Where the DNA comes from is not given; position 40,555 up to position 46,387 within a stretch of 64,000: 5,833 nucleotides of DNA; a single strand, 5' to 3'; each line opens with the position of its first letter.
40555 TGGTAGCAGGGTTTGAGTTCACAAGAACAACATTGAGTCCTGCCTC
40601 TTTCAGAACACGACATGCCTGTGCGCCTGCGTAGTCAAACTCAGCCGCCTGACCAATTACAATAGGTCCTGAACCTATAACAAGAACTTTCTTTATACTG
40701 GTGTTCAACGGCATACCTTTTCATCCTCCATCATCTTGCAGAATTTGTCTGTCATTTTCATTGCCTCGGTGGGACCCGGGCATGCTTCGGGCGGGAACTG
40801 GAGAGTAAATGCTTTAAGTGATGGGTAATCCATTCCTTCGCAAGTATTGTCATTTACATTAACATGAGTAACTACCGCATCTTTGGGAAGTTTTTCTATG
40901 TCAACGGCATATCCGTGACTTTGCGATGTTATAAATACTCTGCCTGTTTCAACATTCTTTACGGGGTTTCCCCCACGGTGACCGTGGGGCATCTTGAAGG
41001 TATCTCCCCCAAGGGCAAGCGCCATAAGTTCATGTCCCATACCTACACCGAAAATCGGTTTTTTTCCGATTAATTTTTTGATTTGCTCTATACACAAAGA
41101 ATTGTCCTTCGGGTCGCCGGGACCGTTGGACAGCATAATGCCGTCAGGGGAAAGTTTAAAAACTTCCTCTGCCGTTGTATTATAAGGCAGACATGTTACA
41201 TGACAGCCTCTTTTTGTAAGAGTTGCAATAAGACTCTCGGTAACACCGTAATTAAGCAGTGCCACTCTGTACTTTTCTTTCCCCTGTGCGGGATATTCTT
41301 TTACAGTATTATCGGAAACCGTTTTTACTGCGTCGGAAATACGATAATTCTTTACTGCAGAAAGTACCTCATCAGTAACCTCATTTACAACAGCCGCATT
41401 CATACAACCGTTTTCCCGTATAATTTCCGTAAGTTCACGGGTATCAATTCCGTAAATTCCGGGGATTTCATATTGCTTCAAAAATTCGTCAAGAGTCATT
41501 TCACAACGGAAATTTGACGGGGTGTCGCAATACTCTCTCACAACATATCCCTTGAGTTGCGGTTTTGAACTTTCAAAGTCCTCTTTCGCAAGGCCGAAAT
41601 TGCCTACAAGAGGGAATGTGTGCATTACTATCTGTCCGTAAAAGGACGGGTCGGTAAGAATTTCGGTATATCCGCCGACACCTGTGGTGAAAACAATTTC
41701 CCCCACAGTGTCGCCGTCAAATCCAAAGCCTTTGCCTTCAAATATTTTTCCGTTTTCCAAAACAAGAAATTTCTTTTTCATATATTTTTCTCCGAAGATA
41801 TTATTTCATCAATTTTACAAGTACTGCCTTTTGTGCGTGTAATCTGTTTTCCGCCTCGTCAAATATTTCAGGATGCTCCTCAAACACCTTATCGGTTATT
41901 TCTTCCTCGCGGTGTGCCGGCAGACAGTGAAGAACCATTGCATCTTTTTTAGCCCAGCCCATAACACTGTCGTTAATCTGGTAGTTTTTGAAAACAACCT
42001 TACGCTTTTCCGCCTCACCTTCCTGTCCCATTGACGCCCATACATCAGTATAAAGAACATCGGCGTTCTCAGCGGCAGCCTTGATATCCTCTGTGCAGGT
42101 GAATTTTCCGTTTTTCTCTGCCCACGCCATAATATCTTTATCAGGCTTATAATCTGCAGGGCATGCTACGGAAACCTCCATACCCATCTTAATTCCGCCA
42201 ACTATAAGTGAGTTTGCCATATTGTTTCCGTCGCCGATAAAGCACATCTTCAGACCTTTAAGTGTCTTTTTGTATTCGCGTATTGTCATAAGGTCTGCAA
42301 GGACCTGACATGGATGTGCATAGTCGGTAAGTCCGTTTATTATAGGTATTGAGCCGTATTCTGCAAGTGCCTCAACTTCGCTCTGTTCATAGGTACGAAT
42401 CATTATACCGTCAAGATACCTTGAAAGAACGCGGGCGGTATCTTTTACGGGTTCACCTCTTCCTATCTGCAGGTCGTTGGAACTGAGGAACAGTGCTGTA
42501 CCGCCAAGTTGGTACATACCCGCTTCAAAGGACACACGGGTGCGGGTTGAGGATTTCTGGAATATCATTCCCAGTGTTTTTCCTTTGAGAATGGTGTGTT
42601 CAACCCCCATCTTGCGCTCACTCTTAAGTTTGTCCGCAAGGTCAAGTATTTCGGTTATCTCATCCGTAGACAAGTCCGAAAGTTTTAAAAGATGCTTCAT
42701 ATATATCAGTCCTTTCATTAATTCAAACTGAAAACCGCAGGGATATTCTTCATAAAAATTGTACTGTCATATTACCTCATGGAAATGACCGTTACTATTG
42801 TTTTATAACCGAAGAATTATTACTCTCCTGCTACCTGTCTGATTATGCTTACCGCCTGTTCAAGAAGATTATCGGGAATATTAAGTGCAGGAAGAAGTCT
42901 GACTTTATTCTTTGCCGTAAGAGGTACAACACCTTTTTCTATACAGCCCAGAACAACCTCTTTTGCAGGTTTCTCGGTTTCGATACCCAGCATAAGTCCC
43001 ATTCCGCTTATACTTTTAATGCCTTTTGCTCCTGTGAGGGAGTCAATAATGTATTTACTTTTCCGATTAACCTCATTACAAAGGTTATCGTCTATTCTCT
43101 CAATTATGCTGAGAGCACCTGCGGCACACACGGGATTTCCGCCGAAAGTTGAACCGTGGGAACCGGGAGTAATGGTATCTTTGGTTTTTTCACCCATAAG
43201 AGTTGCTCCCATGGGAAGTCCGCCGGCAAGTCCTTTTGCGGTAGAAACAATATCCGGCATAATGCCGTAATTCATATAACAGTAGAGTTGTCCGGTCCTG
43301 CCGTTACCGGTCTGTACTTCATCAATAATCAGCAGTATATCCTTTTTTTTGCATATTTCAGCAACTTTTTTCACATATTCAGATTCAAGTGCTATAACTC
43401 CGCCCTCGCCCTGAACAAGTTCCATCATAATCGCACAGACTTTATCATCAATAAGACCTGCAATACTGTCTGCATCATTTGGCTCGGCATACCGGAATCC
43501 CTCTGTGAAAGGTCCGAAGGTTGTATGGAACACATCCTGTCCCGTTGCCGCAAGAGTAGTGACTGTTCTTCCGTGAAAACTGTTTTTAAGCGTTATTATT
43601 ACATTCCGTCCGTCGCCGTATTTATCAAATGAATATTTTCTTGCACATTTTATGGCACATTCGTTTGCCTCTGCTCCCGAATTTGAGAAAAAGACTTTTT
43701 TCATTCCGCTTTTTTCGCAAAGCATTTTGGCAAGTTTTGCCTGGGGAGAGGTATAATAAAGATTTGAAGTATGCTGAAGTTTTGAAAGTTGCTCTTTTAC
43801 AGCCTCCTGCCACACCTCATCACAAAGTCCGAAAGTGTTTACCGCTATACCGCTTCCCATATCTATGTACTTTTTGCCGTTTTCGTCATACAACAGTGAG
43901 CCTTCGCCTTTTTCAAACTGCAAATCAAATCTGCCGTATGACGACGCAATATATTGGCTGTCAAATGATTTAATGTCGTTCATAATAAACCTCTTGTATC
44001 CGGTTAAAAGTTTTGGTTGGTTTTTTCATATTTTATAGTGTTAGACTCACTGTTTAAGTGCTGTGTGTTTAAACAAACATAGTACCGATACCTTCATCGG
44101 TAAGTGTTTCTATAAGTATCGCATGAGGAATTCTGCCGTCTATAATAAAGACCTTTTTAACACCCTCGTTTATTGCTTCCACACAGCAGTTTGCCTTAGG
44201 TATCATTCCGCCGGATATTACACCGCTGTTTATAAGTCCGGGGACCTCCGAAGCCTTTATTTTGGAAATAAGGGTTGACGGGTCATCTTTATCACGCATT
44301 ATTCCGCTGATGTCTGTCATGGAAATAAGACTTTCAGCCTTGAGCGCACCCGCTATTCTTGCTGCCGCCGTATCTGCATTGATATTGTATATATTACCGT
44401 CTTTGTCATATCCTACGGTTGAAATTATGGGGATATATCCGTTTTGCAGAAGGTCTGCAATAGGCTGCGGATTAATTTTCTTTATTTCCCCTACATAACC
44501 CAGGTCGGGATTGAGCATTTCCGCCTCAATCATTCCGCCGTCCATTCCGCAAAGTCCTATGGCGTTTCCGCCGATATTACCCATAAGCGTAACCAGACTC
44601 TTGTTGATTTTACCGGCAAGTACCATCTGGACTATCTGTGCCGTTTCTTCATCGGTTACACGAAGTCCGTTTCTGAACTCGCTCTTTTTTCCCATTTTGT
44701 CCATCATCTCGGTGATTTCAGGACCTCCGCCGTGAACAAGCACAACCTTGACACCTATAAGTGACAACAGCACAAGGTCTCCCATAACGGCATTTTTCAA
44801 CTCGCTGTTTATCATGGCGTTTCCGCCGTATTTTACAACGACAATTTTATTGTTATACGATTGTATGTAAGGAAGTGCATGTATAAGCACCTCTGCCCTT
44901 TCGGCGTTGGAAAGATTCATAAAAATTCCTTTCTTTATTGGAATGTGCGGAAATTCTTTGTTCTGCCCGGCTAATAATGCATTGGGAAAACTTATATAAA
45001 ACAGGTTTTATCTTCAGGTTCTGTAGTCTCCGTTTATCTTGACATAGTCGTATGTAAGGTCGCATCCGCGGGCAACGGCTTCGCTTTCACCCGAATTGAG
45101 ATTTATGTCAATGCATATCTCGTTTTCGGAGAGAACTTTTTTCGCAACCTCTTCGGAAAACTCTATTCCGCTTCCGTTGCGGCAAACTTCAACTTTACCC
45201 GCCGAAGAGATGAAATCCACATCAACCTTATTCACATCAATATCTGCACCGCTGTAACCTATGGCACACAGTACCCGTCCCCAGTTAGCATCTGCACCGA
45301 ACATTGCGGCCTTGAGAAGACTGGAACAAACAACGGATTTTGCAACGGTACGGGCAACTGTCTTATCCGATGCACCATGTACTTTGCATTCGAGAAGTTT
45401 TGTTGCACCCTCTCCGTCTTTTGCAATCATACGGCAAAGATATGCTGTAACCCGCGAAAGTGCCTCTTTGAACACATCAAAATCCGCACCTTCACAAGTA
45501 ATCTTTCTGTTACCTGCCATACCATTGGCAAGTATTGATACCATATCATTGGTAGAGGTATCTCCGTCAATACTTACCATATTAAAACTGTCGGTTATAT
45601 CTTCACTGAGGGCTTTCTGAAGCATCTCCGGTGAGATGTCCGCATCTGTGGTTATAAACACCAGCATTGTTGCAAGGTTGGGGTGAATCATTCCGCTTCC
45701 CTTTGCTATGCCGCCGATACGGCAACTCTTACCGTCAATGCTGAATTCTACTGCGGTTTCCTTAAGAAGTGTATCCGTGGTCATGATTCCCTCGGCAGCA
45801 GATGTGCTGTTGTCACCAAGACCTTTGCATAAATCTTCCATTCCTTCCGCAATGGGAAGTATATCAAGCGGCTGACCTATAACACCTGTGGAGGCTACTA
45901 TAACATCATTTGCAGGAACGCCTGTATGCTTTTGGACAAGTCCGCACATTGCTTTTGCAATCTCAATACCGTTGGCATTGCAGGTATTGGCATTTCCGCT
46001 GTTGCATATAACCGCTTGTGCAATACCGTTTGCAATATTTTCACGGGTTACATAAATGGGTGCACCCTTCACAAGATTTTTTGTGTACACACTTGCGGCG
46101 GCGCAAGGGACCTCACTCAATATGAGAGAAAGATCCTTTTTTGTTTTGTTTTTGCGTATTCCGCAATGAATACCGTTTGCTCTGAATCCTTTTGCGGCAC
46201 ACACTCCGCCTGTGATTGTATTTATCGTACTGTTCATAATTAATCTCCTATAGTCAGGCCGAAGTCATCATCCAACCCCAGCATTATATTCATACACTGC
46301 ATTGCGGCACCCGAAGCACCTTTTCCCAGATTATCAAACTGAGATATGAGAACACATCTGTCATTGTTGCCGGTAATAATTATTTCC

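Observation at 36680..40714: carB fused in frame to a DapF-like domain that has lost its first catalytic cysteine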

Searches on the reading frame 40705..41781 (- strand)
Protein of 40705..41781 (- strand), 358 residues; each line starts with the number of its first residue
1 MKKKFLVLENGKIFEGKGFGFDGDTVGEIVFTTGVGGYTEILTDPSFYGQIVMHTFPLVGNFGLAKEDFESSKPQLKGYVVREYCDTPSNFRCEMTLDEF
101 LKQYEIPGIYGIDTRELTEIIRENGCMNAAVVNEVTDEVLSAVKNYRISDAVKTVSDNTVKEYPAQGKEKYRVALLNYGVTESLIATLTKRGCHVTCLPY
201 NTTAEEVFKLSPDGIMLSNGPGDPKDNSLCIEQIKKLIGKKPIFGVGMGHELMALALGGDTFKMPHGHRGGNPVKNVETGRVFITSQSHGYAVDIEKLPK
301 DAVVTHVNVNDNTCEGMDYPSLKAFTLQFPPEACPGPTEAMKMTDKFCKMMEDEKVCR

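Call 12: search_protein_families(library=ncbifam, proteins=[window:40705-41781:-], max_evalue=1e-10)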
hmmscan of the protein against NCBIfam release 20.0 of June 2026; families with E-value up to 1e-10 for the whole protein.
window:40705-41781:- (358 aa): 6 families
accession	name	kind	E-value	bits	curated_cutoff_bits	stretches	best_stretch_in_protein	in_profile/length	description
NF009475.0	PRK12838.1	equivalog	5e-127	423.8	221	1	3-355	2-357/359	carbamoyl phosphate synthase small subunit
TIGR01368.1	CPSaseIIsmall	equivalog_domain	8.5e-122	406.6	307.35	1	5-352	2-360/361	glutamine-hydrolyzing carbamoyl-phosphate synthase small subunit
NF011201.0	PRK14607.1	equivalog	8.1e-16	57.8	670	1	199-352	32-190/534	bifunctional anthranilate synthase component II/anthranilate phosphoribosyltransferase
NF005799.0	PRK07649.1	equivalog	3.9e-13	49.4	327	1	202-347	34-184/195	aminodeoxychorismate/anthranilate synthase component II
TIGR00566.1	trpG_papA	subfamily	5.1e-12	46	121.05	1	201-334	33-177/192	glutamine amidotransferase of anthranilate synthase or aminodeoxychorismate synthase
NF010081.0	PRK13566.1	equivalog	6.6e-11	41.2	645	1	164-334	522-701/729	anthranilate synthase component I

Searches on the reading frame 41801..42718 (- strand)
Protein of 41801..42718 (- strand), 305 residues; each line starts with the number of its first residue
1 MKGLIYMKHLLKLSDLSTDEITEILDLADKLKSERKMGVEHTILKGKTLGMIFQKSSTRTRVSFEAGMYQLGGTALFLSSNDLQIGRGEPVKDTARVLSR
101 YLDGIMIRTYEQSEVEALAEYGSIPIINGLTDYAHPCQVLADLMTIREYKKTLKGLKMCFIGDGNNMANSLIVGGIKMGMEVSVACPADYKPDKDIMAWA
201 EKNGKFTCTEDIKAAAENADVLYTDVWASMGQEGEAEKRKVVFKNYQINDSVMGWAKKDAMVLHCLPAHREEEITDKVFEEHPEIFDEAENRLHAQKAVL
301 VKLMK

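Call 12: search_protein_families(library=ncbifam, proteins=[window:41801-42718:-], max_evalue=1e-10)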
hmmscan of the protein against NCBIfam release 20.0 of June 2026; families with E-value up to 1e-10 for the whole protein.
window:41801-42718:- (305 aa): 16 families
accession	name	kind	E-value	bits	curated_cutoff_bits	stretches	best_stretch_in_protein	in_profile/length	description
NF001986.0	PRK00779.1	subfamily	7.9e-133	442.3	306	1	7-304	5-304/307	ornithine carbamoyltransferase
TIGR00658.1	orni_carb_tr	equivalog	2.8e-128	427.4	280.85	1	8-304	1-303/304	ornithine carbamoyltransferase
TIGR04384.1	putr_carbamoyl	exception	1.2e-92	310.5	500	1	9-304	1-307/330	putrescine carbamoyltransferase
NF011380.0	PRK14805.1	equivalog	8.1e-87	291.1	421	1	7-304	1-300/302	ornithine carbamoyltransferase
NF003286.0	PRK04284.1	subfamily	1.1e-84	284.4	515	1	8-302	7-328/332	ornithine carbamoyltransferase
NF009213.0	PRK12562.1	subfamily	6.7e-70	236.1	559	1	5-274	4-283/334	ornithine carbamoyltransferase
NF002470.0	PRK01713.1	equivalog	1.6e-65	221.7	545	1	7-284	7-295/334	ornithine carbamoyltransferase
NF011379.0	PRK14804.1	equivalog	5.1e-54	183.5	373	1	7-304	6-309/311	ornithine carbamoyltransferase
NF003384.0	PRK04523.1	equivalog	2.7e-52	177.9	288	1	7-304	3-333/336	N-acetylornithine carbamoyltransferase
NF002032.1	PRK00856.1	equivalog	2.1e-50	171.6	263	1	8-303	1-296/297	aspartate carbamoyltransferase catalytic subunit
TIGR00670.1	asp_carb_tr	equivalog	7.9e-50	169.7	236.95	1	8-304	1-303/304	aspartate carbamoyltransferase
NF006046.0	PRK08192.1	equivalog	4.9e-31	108.2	512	1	8-298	7-311/339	aspartate carbamoyltransferase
NF008853.0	PRK11891.1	equivalog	1.2e-30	106.5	560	1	8-273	89-363/430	aspartate carbamoyltransferase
NF010387.0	PRK13814.1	equivalog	5.7e-22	78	660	1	8-299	6-298/310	aspartate carbamoyltransferase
NF005538.0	PRK07200.1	equivalog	1.9e-21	76.6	453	1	5-230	19-275/396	knotted carbamoyltransferase YgeW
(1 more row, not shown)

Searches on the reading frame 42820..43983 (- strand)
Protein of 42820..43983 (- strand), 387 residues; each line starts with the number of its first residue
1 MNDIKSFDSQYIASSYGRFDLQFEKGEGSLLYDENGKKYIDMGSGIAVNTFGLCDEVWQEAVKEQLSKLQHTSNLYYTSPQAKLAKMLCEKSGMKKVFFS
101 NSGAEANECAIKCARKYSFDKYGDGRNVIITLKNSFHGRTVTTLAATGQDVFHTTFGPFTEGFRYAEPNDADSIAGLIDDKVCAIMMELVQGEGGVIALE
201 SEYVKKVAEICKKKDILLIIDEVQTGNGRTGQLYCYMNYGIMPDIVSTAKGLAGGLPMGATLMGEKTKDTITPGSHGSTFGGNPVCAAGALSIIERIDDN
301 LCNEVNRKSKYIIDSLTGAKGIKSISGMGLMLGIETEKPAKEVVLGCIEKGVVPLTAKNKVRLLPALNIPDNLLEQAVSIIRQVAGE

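Call 12: search_protein_families(library=ncbifam, proteins=[window:42820-43983:-], max_evalue=1e-10)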
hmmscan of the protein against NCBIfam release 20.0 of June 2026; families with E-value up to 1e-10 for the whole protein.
window:42820-43983:- (387 aa): 69 families (the best 25 are shown)
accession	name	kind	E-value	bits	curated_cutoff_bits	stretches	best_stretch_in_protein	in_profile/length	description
TIGR00707.1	argD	subfamily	1e-131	439.3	410.05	1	12-384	2-379/381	acetylornithine/succinylornithine family transaminase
NF002325.0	PRK01278.1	subfamily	3e-118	394.9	372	1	10-385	4-386/395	acetylornithine transaminase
NF002797.0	PRK02936.1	equivalog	3.9e-118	394.5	496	1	12-384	4-376/385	acetylornithine transaminase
NF002874.0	PRK03244.1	equivalog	4e-113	378.2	457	1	10-384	16-391/399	acetylornithine transaminase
NF003468.0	PRK05093.1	subfamily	4.1e-106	355.1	522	1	10-381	14-395/405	acetylornithine/succinyldiaminopimelate transaminase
TIGR03246.1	arg_catab_astC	subfamily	8.1e-105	351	609.95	1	7-378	6-386/397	acetylornithine/succinylornithine family transaminase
NF009047.0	PRK12381.1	subfamily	1.1e-103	347.2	630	1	7-379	10-391/406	bifunctional succinylornithine transaminase/acetylornithine transaminase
NF003273.0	PRK04260.1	equivalog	1.6e-103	346.2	616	1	11-384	3-374/376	acetylornithine transaminase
NF002985.0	PRK03715.1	equivalog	9.6e-95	317.6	568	1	15-384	14-390/395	acetylornithine transaminase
NF004426.0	PRK05769.1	equivalog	6.3e-90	302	552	1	8-384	24-436/441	acetyl ornithine aminotransferase family protein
NF003397.0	PRK04612.1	equivalog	5.1e-86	289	735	1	9-384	12-400/408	acetylornithine transaminase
TIGR01885.1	Orn_aminotrans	equivalog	6.3e-80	268.9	378.4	1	5-384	5-400/402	ornithine--oxo-acid transaminase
NF005993.0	PRK08117.1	subfamily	1e-78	264.9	574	2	180-384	206-426/433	aspartate aminotransferase family protein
NF045491.1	LysJ_Sulfobales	equivalog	4.1e-72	243.2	700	1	16-383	7-375/386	[LysW]-aminoadipate semialdehyde/glutamate semialdehyde transaminase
TIGR00508.1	bioA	equivalog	2.4e-66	224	405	1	22-384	16-417/419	adenosylmethionine--8-amino-7-oxononanoate transaminase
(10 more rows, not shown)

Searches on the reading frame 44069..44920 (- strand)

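Call 12: search_protein_families(library=ncbifam, proteins=[window:44069-44920:-], max_evalue=1e-10)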
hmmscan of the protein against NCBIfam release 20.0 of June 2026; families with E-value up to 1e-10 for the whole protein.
window:44069-44920:- (283 aa): 9 families
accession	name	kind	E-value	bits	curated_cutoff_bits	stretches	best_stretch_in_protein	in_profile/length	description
TIGR00761.1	argB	equivalog_domain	4.1e-78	262.1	151.3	1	27-259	2-231/231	acetylglutamate kinase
NF010659.0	PRK14058.1-1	equivalog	2.6e-44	151.3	223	1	27-274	2-260/267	[LysW]-aminoadipate kinase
NF003641.0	PRK05279.1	equivalog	7.8e-40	137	344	1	5-282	6-289/441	amino-acid N-acetyltransferase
TIGR01890.1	N-Ac-Glu-synth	equivalog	3.2e-38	131.8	202.85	1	12-282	5-277/429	amino-acid N-acetyltransferase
NF003387.0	PRK04531.1-2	equivalog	5.4e-37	127.3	426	1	18-281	30-285/441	acetylglutamate kinase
NF010661.0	PRK14058.1-3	equivalog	3.9e-36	124.6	251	2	143-269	133-260/283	acetylglutamate/acetylaminoadipate kinase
NF010662.0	PRK14058.1-4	equivalog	3.8e-34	118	194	1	27-269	2-251/264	[LysW]-aminoadipate/[LysW]-glutamate kinase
NF003386.0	PRK04531.1-1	equivalog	3.5e-26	92.1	417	1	23-243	40-253/442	acetylglutamate kinase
NF010660.0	PRK14058.1-2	equivalog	1.6e-15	57.6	241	1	28-259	3-239/249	[LysW]-aminoadipate/[LysW]-glutamate kinase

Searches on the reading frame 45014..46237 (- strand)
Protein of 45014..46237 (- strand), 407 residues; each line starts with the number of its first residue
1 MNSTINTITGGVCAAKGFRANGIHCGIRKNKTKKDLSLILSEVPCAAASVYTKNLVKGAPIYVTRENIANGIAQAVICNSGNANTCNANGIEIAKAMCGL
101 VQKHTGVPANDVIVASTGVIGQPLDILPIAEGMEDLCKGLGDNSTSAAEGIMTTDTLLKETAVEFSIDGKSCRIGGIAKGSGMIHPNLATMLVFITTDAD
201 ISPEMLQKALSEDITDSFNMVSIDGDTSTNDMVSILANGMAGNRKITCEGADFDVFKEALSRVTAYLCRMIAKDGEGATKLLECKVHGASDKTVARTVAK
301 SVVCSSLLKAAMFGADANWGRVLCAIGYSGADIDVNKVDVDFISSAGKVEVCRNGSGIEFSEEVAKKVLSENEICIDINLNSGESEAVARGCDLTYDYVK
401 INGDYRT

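Call 12: search_protein_families(library=ncbifam, proteins=[window:45014-46237:-], max_evalue=1e-10)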
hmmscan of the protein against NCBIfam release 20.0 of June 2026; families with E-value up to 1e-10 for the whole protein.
window:45014-46237:- (407 aa): 2 families
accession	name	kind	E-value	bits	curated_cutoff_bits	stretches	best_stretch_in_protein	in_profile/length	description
NF003802.0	PRK05388.1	equivalog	5.3e-140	466.5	351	1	10-407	5-400/400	bifunctional glutamate N-acetyltransferase/amino-acid acetyltransferase ArgJ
TIGR00120.1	ArgJ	equivalog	1.9e-137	458.4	298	1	8-407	1-405/405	bifunctional ornithine acetyltransferase/N-acetylglutamate synthase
